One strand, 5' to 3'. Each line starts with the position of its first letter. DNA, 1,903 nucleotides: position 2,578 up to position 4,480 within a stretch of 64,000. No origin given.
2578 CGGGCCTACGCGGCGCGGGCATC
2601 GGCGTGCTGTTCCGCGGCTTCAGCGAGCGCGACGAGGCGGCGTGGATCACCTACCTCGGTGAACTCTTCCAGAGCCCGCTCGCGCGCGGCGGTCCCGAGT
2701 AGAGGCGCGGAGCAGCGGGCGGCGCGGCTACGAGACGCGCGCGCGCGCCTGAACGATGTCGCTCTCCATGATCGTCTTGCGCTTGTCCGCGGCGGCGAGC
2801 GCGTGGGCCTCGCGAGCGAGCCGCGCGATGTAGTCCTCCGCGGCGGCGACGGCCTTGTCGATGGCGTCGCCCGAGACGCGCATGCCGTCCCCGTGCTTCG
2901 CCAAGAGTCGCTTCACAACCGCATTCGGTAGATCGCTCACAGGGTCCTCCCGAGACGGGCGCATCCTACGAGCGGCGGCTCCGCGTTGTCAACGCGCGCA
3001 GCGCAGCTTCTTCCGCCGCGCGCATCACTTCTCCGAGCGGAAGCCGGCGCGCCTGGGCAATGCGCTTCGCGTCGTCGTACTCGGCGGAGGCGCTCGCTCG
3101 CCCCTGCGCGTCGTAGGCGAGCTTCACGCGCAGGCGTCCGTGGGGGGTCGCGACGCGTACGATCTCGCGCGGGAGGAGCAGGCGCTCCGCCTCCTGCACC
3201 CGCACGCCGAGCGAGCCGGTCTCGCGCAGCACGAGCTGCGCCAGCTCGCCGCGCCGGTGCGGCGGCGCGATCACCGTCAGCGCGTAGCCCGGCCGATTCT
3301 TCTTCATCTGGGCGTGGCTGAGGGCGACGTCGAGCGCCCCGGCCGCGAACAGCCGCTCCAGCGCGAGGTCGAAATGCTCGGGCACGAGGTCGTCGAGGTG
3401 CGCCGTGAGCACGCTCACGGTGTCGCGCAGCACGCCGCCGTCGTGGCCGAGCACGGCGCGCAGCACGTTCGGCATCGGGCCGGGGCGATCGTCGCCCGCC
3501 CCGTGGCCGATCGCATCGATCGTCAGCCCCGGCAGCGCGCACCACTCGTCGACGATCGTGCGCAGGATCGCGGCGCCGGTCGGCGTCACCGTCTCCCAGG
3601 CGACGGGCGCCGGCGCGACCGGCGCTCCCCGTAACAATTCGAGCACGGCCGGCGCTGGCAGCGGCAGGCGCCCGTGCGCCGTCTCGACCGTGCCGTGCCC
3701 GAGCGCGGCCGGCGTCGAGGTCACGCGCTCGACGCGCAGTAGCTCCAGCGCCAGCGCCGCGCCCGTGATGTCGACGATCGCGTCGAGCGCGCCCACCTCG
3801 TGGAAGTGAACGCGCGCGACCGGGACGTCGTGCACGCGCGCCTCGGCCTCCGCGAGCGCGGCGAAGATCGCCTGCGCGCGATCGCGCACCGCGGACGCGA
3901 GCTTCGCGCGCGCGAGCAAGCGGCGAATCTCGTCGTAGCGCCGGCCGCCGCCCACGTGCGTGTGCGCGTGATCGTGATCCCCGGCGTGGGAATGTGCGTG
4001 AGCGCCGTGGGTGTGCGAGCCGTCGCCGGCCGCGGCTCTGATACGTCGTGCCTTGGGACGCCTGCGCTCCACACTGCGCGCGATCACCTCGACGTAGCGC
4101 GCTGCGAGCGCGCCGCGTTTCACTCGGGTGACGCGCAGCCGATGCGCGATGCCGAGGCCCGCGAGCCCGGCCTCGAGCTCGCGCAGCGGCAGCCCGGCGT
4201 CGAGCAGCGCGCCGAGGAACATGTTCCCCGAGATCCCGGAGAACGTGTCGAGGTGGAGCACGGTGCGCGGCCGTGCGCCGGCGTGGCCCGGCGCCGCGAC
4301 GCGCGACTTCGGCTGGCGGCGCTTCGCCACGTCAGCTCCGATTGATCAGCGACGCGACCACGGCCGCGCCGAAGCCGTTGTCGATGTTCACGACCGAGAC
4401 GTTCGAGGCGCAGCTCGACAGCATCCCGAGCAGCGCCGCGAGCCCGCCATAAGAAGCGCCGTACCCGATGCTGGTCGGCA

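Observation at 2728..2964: Bacterial histone-fold singlet gene 1 nt downstream of larC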

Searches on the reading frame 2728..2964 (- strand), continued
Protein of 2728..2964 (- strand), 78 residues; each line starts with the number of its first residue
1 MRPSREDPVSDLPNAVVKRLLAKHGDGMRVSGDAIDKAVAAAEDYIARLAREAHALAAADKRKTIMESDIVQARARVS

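Call 57: find_homologous_proteins(query=A3, max_evalue=0.00001)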
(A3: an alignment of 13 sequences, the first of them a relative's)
Query A3 (13 sequences) (71 aa, profile of the alignment): 204 proteins with E <= 0.00001 among 8000 candidates; the best 120 are listed.
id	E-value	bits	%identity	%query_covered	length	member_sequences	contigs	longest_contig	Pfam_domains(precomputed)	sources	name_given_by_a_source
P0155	7.5e-28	114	52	92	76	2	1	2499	PF00808.30,PF00125.31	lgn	-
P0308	5.3e-27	112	52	92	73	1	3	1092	PF00808.30,PF00125.31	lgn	-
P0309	7.9e-27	111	63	99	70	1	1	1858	PF00808.30,PF00125.31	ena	-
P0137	9.4e-27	111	51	100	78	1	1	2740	PF00808.30,PF00125.31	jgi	jgi:histone H3/H4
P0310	1.0e-26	111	61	99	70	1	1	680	PF00808.30,PF00125.31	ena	-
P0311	1.2e-26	111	65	97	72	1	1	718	PF00808.30,PF00125.31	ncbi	-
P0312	2.8e-26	109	64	97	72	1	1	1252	PF00808.30,PF00125.31,PF15511.13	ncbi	-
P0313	3.1e-26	109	48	92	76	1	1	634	PF00808.30,PF00125.31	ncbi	-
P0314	3.5e-26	109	64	99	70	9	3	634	PF00808.30,PF00125.31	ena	-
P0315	4.7e-26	109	60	99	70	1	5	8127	PF00808.30,PF00125.31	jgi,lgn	-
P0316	5.3e-26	108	63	99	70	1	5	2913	PF00808.30,PF00125.31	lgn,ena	-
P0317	6.0e-26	108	64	99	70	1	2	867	PF00808.30,PF00125.31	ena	-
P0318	7.5e-26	108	67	99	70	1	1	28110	PF00808.30,PF00125.31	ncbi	-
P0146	7.5e-26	108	51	92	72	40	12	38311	PF00808.30,PF00125.31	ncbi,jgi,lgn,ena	ncbi:MAG: histone-like protein [bacterium]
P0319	8.5e-26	108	61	99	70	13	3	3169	PF00808.30,PF00125.31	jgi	jgi:histone H3/H4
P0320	1.1e-25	107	67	99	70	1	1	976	PF00808.30,PF00125.31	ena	-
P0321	1.1e-25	107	63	99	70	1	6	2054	PF00808.30,PF00125.31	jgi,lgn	jgi:histone H3/H4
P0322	1.1e-25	107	64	99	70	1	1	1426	PF00808.30,PF00125.31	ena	-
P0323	1.1e-25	107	49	92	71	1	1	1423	PF00808.30,PF00125.31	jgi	jgi:histone H3/H4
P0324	1.2e-25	107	64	99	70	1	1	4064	PF00808.30,PF00125.31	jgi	jgi:histone H3/H4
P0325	1.2e-25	107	62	97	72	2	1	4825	PF00808.30,PF00125.31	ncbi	-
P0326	1.2e-25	107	51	92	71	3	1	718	PF00808.30,PF00125.31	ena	-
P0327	1.2e-25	107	51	92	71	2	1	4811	PF00808.30,PF00125.31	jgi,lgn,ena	-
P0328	1.2e-25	107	64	99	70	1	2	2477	PF00808.30,PF00125.31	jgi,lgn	jgi:histone H3/H4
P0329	1.2e-25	107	66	99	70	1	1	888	PF00808.30,PF00125.31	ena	-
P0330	1.2e-25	107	60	99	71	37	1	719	PF00808.30,PF00125.31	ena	-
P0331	1.2e-25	107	66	99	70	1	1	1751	PF00808.30,PF00125.31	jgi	jgi:histone H3/H4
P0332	1.5e-25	107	66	99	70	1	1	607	PF00808.30,PF00125.31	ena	-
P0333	1.5e-25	107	66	99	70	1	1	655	PF00808.30,PF00125.31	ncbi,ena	-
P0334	1.8e-25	107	67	99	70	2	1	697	PF00808.30,PF00125.31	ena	-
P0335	1.8e-25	107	66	99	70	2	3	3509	PF00808.30,PF00125.31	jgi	jgi:histone H3/H4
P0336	1.9e-25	107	63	99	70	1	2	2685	PF00808.30,PF00125.31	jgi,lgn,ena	-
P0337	1.9e-25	107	64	93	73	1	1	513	PF00808.30,PF00125.31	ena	-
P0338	1.9e-25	107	64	99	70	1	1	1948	PF00808.30,PF00125.31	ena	-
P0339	2.1e-25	107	63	100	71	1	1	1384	PF00808.30,PF00125.31,PF15511.13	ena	-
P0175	2.1e-25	107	38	92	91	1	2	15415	PF00808.30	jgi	-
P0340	2.1e-25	106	47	99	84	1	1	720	PF00808.30,PF00125.31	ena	-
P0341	2.4e-25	106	66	99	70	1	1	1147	PF00808.30,PF00125.31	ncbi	-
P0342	2.4e-25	106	48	92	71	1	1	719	PF00808.30,PF00125.31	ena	-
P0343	2.5e-25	106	68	100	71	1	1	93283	PF00808.30,PF00125.31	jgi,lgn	jgi:histone H3/H4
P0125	2.5e-25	106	100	100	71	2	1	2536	PF00808.30,PF00125.31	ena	-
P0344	2.7e-25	106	64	99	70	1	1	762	PF00808.30,PF00125.31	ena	-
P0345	2.7e-25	106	63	99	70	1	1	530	PF00808.30,PF00125.31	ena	-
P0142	2.7e-25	106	48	93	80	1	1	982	PF00808.30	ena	-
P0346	2.8e-25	106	66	99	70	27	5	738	PF00808.30,PF00125.31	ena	-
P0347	2.9e-25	106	66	99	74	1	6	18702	PF00808.30,PF00125.31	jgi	jgi:histone H3/H4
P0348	3.0e-25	106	63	99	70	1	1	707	PF00808.30,PF00125.31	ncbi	-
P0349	3.2e-25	106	65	93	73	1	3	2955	PF00808.30,PF00125.31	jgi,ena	jgi:histone H3/H4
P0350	3.4e-25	106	74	99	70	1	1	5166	PF00808.30,PF00125.31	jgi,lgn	jgi:histone H3/H4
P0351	3.4e-25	106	64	99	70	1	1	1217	PF00808.30,PF00125.31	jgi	jgi:histone H3/H4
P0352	3.4e-25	106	63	99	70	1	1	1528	PF00808.30,PF00125.31,PF15511.13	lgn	-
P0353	3.5e-25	106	60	99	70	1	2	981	PF00808.30,PF00125.31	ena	-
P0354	3.7e-25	106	64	97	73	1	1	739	PF00808.30,PF00125.31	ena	-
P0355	3.9e-25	106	65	93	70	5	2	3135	PF00808.30,PF00125.31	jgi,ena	-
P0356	4.0e-25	106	80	99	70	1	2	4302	PF00808.30,PF00125.31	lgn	-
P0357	4.2e-25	106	64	97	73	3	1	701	PF00808.30,PF00125.31,PF15511.13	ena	-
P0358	4.4e-25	105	64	93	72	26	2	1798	PF00808.30,PF00125.31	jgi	-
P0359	4.7e-25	105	60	99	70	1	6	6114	PF00808.30,PF00125.31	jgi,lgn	-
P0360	4.9e-25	105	62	97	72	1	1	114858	PF00808.30,PF00125.31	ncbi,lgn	-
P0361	5.6e-25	105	61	99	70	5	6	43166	PF00808.30,PF00125.31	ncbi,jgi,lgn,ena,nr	ncbi:MAG: histone-like protein [Myxococcota bacterium]|nr:histone-like protein [Myxococcota bacteriu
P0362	5.7e-25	105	61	99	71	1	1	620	PF00808.30,PF00125.31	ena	-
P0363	5.8e-25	105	61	99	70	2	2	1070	PF00808.30,PF00125.31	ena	-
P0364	6.0e-25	105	60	99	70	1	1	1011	PF00808.30,PF00125.31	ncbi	-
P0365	6.1e-25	105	64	94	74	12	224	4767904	PF00808.30,PF00125.31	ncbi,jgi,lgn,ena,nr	ncbi:NFYB/HAP3 family transcription factor subunit [Myxococcota bacterium]|jgi:histone H3/H4|nr:NFYB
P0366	6.7e-25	105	64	99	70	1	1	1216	PF00808.30,PF00125.31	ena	-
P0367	7.1e-25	105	65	93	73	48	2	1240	PF00808.30,PF00125.31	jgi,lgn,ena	jgi:histone H3/H4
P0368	7.5e-25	105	71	99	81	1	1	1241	PF00808.30,PF00125.31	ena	-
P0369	7.6e-25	105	51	92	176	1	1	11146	PF00808.30,PF00125.31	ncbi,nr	ncbi:MAG TPA: hypothetical protein EYQ83_18810 [Acidobacteria bacterium]|nr:hypothetical protein [Ac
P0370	7.8e-25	105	56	99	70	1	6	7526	PF00808.30,PF00125.31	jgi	jgi:histone H3/H4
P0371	8.5e-25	105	57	99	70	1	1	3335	PF00808.30,PF00125.31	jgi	jgi:histone H3/H4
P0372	8.7e-25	105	64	99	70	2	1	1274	PF00808.30,PF00125.31,PF15511.13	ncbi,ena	-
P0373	8.7e-25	105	64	93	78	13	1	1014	PF00808.30,PF00125.31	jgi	jgi:histone H3/H4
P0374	8.8e-25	105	70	100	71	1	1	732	PF00808.30,PF00125.31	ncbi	-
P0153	9.2e-25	104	51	92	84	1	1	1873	PF00808.30,PF00125.31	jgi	jgi:histone H3/H4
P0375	9.6e-25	104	63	99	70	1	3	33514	PF00808.30,PF00125.31,PF15511.13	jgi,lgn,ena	-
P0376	1.0e-24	104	63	99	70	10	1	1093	PF00808.30,PF00125.31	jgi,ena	-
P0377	1.1e-24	104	77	100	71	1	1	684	PF00808.30,PF00125.31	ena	-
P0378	1.1e-24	104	69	99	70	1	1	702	PF00808.30,PF00125.31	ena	-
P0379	1.2e-24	104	63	99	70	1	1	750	PF00808.30,PF00125.31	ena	-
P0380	1.2e-24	104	60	99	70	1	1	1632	PF00808.30,PF00125.31,PF15511.13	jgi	jgi:histone H3/H4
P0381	1.2e-24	104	59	93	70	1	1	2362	PF00808.30,PF00125.31,PF15511.13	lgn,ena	-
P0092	1.4e-24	104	64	99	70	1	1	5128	PF00808.30,PF00125.31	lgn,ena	-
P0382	1.4e-24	104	73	100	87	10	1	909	PF00808.30,PF00125.31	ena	-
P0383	1.5e-24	104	69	99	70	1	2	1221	PF00808.30,PF00125.31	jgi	jgi:histone H3/H4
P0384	1.5e-24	104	60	99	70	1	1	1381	PF00808.30,PF00125.31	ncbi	-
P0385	1.6e-24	104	59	93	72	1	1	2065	PF00808.30,PF00125.31,PF15511.13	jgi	jgi:histone H3/H4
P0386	1.7e-24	104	63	99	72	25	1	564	PF00808.30,PF00125.31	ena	-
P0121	1.8e-24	103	62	93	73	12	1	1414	PF00808.30,PF00125.31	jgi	-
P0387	1.9e-24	103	48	92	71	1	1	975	PF00808.30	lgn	-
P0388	1.9e-24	103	48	87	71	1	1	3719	PF00808.30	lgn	-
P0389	1.9e-24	103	59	99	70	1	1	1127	PF00808.30,PF00125.31,PF15511.13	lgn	-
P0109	1.9e-24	103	64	99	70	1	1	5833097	PF00808.30,PF00125.31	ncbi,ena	-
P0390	2.0e-24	103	64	93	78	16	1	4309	PF00808.30,PF00125.31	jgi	jgi:histone H3/H4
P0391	2.0e-24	103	59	99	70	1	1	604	PF00808.30,PF00125.31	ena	-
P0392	2.1e-24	103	51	92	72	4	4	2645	PF00808.30,PF00125.31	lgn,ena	-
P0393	2.1e-24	103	71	99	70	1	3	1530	PF00808.30,PF00125.31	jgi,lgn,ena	jgi:histone H3/H4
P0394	2.2e-24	103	59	93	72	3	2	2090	PF00808.30,PF00125.31,PF15511.13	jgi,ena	jgi:histone H3/H4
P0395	2.5e-24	103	57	99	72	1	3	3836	PF00808.30,PF00125.31,PF15511.13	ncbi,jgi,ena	-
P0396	2.7e-24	103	61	93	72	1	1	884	PF00808.30,PF00125.31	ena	-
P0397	2.8e-24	103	61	99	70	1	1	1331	PF00808.30,PF00125.31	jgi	jgi:histone H3/H4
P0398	2.9e-24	103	56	93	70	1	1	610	PF00808.30,PF00125.31,PF15511.13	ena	-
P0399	3.0e-24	103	73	99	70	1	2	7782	PF00808.30,PF00125.31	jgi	jgi:histone H3/H4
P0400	3.5e-24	103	58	93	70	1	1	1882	PF00808.30,PF00125.31,PF15511.13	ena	-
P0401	3.6e-24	103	46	92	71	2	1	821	PF00808.30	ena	-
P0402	4.3e-24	102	58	93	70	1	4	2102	PF00808.30,PF00125.31,PF15511.13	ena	-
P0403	4.3e-24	102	60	99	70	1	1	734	PF00808.30,PF00125.31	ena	-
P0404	5.2e-24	102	58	93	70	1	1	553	PF00808.30,PF00125.31,PF15511.13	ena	-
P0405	5.8e-24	102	69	99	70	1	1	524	PF00808.30,PF00125.31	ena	-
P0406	5.9e-24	102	59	99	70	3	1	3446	PF00808.30,PF00125.31,PF15511.13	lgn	-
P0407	6.1e-24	102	54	99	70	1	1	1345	PF00808.30,PF00125.31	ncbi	-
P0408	6.2e-24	102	70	99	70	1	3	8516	PF00808.30,PF00125.31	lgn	-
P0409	6.3e-24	102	59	99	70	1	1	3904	PF00808.30,PF00125.31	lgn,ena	-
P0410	6.6e-24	102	57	97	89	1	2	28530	PF00808.30,PF00125.31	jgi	jgi:histone H3/H4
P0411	7.8e-24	101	59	93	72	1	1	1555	PF00808.30,PF00125.31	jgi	jgi:histone H3/H4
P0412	8.2e-24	101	43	92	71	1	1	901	PF00808.30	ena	-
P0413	8.3e-24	101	58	100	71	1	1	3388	PF00808.30,PF00125.31,PF15511.13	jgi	jgi:histone H3/H4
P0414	9.3e-24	101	70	100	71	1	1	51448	PF00808.30,PF00125.31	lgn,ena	-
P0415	9.7e-24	101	46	92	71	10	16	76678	PF00808.30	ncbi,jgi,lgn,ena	-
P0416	9.7e-24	101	68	100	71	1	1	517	PF00808.30,PF00125.31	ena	-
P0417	1.1e-23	101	57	99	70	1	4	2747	PF00808.30,PF00125.31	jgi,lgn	jgi:histone H3/H4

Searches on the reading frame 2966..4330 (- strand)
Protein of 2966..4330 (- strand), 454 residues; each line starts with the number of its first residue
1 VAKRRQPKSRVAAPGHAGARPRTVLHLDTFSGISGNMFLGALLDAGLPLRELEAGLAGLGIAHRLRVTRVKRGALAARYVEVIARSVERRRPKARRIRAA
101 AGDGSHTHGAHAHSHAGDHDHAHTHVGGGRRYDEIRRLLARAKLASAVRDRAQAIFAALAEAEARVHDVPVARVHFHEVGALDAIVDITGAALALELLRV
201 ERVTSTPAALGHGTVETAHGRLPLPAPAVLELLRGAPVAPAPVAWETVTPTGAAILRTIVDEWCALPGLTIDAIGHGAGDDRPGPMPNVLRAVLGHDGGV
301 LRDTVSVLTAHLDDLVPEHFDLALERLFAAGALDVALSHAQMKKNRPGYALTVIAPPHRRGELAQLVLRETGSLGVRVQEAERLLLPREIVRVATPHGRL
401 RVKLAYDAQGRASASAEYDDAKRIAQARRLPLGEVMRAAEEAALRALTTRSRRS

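Call 4: search_protein_families(library=pfam, proteins=[window:2966-4330:-], max_evalue=0.01)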
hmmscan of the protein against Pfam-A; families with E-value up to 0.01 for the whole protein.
window:2966-4330:- (454 aa): 1 family
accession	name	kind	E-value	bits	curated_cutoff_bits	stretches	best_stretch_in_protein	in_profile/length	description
PF01969.22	Ni_insertion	-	9.2e-127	423.7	22.1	1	25-436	1-375/375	Nickel insertion protein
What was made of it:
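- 2966..4330 (-): larC (nickel-insertion protein). A neighbour, not part of the histone unit. PF01969, E 9e-127 (call 4).
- Checked: The larC ORF (PF01969, E 9e-127, call 4) ends with TAG at 2968-2966.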
